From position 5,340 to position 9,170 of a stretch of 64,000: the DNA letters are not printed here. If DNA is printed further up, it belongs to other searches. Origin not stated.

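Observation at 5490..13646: Tandem giant surface proteins (1177 and 1540 aa) with tail-fibre-like repeats, an internally duplicated ~200-aa Cys-containing domain and about seven ~55-aa propeller-like repeats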

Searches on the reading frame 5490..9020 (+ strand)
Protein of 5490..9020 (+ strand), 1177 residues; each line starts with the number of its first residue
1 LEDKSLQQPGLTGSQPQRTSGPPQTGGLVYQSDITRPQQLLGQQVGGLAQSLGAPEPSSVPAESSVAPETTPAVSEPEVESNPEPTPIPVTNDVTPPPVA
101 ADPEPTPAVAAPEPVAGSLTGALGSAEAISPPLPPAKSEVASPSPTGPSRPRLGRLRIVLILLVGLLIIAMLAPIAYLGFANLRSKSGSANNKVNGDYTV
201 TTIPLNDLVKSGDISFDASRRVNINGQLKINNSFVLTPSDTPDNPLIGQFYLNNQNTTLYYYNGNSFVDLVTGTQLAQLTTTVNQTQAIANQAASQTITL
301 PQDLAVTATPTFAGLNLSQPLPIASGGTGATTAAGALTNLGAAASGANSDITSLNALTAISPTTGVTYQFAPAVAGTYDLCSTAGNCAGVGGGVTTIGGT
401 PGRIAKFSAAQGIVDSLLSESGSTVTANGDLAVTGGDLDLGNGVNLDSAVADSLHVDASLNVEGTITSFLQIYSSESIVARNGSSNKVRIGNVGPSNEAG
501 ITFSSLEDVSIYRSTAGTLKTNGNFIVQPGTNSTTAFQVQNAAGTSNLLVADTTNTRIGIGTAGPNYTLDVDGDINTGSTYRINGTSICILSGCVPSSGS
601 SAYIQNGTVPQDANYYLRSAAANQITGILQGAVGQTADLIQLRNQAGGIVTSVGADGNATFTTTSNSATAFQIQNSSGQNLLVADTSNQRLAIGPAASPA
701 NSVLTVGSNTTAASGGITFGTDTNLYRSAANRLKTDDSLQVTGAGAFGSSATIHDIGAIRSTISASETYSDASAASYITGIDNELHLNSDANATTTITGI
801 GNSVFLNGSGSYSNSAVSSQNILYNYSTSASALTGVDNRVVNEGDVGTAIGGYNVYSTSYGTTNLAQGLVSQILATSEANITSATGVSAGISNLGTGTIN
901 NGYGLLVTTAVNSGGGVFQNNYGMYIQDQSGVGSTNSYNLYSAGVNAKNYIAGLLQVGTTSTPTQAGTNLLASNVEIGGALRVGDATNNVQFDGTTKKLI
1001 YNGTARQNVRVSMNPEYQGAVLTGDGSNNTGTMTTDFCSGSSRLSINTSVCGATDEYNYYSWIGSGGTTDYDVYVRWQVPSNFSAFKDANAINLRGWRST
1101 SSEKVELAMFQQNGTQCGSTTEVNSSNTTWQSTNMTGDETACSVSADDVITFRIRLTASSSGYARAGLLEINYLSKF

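Call 6: search_protein_families(library=pfam, proteins=[window:5490-9020:+], max_evalue=1)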
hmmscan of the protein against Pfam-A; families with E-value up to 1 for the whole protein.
window:5490-9020:+ (1177 aa): 1 family
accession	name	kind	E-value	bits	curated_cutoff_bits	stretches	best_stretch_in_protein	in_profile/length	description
PF01436.27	NHL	-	0.3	11.7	20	0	677-692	11-26/28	NHL repeat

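Call 11: search_protein_families(library=ncbifam, proteins=[window:5490-9020:+], max_evalue=1)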
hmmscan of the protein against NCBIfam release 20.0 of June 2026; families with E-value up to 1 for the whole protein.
window:5490-9020:+ (1177 aa): 0 families

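Call 12: search_protein_families(library=phrogs, proteins=[window:5490-9020:+], max_evalue=0.1)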
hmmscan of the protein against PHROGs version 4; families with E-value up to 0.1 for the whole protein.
window:5490-9020:+ (1177 aa): 0 families

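Call 14: search_solved_structures(query=window:5490-9020:+, max_evalue=1)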
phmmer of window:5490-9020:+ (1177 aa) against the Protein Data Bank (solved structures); distinct sequences matched with E-value up to 1: 0.

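Call 29: find_homologous_proteins(query=window:6036-9020:+)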
Query window:6036-9020:+ (995 aa): 161 proteins with E <= 0.001 among 8000 candidates; the best 120 are listed.
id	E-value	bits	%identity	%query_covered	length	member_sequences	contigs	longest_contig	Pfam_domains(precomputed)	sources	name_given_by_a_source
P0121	0.0e+0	2090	100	100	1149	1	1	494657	-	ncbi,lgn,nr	ncbi:hypothetical protein EPO04_03925 [Patescibacteria group bacterium]|nr:MAG: hypothetical protein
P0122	0.0e+0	1587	77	100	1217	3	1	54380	-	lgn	-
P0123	0.0e+0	1219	75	54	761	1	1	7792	-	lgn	-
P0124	0.0e+0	1124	69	54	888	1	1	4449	-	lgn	-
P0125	0.0e+0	1080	65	54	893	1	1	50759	-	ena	-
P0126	0.0e+0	1077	67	54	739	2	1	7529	-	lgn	-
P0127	3.6e-206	706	74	23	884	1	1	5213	-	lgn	-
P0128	3.1e-151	524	48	31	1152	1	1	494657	-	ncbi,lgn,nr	ncbi:hypothetical protein EPO04_03630 [Patescibacteria group bacterium]|nr:MAG: hypothetical protein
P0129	4.3e-147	510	54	30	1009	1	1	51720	-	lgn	-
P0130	2.7e-115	405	46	29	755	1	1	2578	-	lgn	-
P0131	4.4e-115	404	36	17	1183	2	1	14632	-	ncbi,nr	ncbi:MAG TPA: hypothetical protein VMV24_00745 [Candidatus Dormibacteraeota bacterium]|nr:hypothetic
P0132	2.8e-113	398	39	38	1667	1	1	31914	-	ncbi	-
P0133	1.7e-110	389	38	17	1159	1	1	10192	-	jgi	jgi:filamentous hemagglutinin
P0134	4.1e-109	385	51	19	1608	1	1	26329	PF24681.2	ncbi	ncbi:MAG: hypothetical protein WCI47_00565 [bacterium]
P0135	4.6e-90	322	33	12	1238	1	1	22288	PF24681.2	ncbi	ncbi:MAG: hypothetical protein WCK69_00370, partial [Candidatus Saccharibacteria bacterium]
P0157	2.9e-52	197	39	15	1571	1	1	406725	-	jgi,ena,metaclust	metaclust:\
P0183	2.8e-34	137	39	30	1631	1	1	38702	PF12728.14,PF00376.30,PF13411.13,PF13384.13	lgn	-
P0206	4.5e-22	97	34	16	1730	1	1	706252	PF02018.24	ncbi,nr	ncbi:MAG: carbohydrate binding domain-containing protein [Candidatus Saccharibacteria bacterium]|nr:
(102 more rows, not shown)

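Call 57: predict_structure(alignment_id=A2)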
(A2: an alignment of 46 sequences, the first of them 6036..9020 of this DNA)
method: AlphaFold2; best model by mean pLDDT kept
length: 995 residues; sequences in the alignment: 46
mean_pLDDT: 61.2   pTM: 0.33
mean pLDDT of the five models: 61.2, 60.5, 60.2, 60.1, 58.8
residues with pLDDT >= 90: 59; 70-90: 319; 50-70: 244; < 50: 373
segments of 3 or more residues with pLDDT < 50: 1-21, 49-51, 90-100, 102-106, 108-145, 157-168, 170-215, 217-221, 226-239, 241-243, 245-248, 252-255, 259-271, 291-297, 302-305, 309-317, 325-336, 394-398, 402-420, 523-550, 552-556, 560-564, 572-577, 586-590, 741-785
pLDDT, mean of each block of 10 residues (from residue 1): 31 36 52 53 50 62 75 76 71 47 44 40 41 42 46 48 40 33 34 41 35 41 45 43 45 50 44 52 51 46 48 46 47 48 73 80 82 84 76 50 47 45 56 59 63 78 83 82 83 83 81 55 43 43 40 49 48 48 50 51 66 60 72 57 76 69 73 74 67 78 66 75 62 69 42 37 39 45 50 70 78 79 86 83 65 75 65 83 78 92 89 89 91 87 75 70 90 89 92 87
secondary structure, 60 per line:
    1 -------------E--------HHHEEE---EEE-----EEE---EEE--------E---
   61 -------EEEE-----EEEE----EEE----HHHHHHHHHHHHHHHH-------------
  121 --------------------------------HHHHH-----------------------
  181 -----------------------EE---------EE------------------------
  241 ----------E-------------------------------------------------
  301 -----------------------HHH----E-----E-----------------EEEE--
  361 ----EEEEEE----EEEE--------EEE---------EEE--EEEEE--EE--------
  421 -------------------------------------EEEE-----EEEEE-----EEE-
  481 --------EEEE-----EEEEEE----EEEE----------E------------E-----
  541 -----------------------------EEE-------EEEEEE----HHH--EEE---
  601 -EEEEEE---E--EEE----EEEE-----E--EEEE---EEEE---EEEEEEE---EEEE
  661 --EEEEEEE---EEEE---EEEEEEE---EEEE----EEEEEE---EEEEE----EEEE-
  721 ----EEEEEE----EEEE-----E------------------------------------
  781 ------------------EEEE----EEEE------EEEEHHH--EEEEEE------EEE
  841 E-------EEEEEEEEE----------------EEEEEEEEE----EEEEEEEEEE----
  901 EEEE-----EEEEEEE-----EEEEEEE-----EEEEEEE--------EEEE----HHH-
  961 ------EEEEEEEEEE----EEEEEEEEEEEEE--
elements in order (helices of 4 or more, strands of 3 or more residues): E26-28 E32-34 E40-42 E46-48 E68-71 E77-80 E85-87 H92-107 H153-157 E355-358 E365-370 E375-378 E387-389 E399-401 E404-408 E458-461 E467-471 E477-479 E489-492 E498-503 E508-511 E570-572 E580-585 E595-597 E602-607 E614-616 E621-624 E633-636 E640-643 E647-653 E657-660 E663-669 E673-676 E680-686 E690-693 E698-703 E707-711 E716-719 E725-730 E735-738 E799-802 E807-810 E817-820 E826-831 E838-841 E849-857 E874-882 E887-896 E901-904 E910-916 E922-928 E934-940 E949-952 E967-976 E981-993

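Call 59: fold_search(model_id=the predicted structure, library=pdb)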
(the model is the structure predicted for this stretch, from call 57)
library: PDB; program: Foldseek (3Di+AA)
matches with E <= 10: 1334; with E <= 0.001: 15
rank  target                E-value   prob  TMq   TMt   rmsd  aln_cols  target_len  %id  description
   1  8iqe_D                2.8e-05  1.00  0.12  0.20  26.0       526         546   10  Crystal structure of tetrameric K2-2 TSP (released 2024-02-21)
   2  8iq5_D                4.8e-05  1.00  0.12  0.20  28.5       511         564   10  Crystal structure of trimeric K2-2 TSP (released 2024-02-21)
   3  8iq5_A                6.2e-05  1.00  0.12  0.20  27.6       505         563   10  Crystal structure of trimeric K2-2 TSP (released 2024-02-21)
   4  8iqe_C                9.1e-05  1.00  0.12  0.20  27.6       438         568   10  Crystal structure of tetrameric K2-2 TSP (released 2024-02-21)
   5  8iq9_A                1.0e-04  1.00  0.12  0.20  27.6       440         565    9  Crystal structure of trimeric K2-2 TSP in complex with tetrasaccharide and octasaccharide (released 2024-02-21)
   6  8iqe_A                1.0e-04  1.00  0.12  0.20  26.1       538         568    9  Crystal structure of tetrameric K2-2 TSP (released 2024-02-21)
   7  7xyc_A                1.3e-04  0.98  0.10  0.17  27.4       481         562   10  CryoEM structure of Klebsiella phage Kp7 type II tail fiber gp52 in vitro (released 2023-06-07)
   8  5w6h_A                1.4e-04  0.98  0.11  0.15  27.6       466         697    9  Crystal structure of Bacteriophage CBA120 tailspike protein 4 enzymatically active domain (TSP4dN, orf213) (released 2018-10-24)
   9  8a28_A                2.1e-04  1.00  0.12  0.28   4.9       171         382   12  Structure of the astacin zymogen of LAST-MAM from Limulus polyphemus (released 2022-10-19)
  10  2xom_A                2.3e-04  1.00  0.11  0.60   4.9       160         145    9  Atomic resolution structure of TmCBM61 in complex with beta-1,4- galactotriose (released 2010-09-08)
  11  8iqe_B                2.4e-04  0.99  0.12  0.21  26.7       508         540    9  Crystal structure of tetrameric K2-2 TSP (released 2024-02-21)
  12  7vrp_F                7.1e-04  0.85  0.07  0.15  24.2       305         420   10  Structure of infectious bursal disease virus Gx strain (released 2022-03-30)
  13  8hhv_A                8.2e-04  1.00  0.11  0.20   9.0       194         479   11  endo-alpha-D-arabinanase EndoMA1 from Microbacterium arabinogalactanolyticum (released 2023-08-16)
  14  6zps_AAA              9.0e-04  1.00  0.11  0.16   5.9       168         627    8  Structure of Unliganded MgGH51 a-L-Arabinofuranosidase Crystal Type 3 Collected at 2.75 A (released 2020-11-11)
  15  8ic1_A                9.5e-04  1.00  0.11  0.20   8.9       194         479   10  endo-alpha-D-arabinanase EndoMA1 D51N mutant from Microbacterium arabinogalactanolyticum in complex with arabinooligos (released 2023-08-16)
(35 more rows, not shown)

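Call 72: find_encoding_contigs(protein=P0206, flank=7000, max_places=1)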
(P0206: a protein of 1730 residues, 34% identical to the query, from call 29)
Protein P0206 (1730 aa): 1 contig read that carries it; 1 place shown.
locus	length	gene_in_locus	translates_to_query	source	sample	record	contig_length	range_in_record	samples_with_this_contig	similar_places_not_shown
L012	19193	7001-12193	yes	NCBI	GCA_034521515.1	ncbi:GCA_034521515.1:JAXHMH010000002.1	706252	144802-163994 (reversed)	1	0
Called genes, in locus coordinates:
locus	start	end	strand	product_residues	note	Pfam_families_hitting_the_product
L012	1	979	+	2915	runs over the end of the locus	PF00629:MAM, PF03736:EPTP (faint)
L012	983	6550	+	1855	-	PF24681:Kelch_KLHDC2_KLHL20_DRC7, PF13415:Beta-prop_FBX42, PF13964:Beta-prop_Calicin, PF24681:Kelch_KLHDC2_KLHL20_DRC7, PF13415:Beta-prop_FBX42, PF13415:Beta-prop_FBX42, PF13415:Beta-prop_FBX42, PF24681:Kelch_KLHDC2_KLHL20_DRC7, +21 more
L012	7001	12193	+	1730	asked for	PF02018:CBM_4_9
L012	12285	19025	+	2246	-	PF13964:Beta-prop_Calicin (faint), PF25210:Kelch_FKB95 (faint), PF01344:Kelch_1 (faint), PF13415:Beta-prop_FBX42, PF24681:Kelch_KLHDC2_KLHL20_DRC7, PF07691:PA14, PF24681:Kelch_KLHDC2_KLHL20_DRC7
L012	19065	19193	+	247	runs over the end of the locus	-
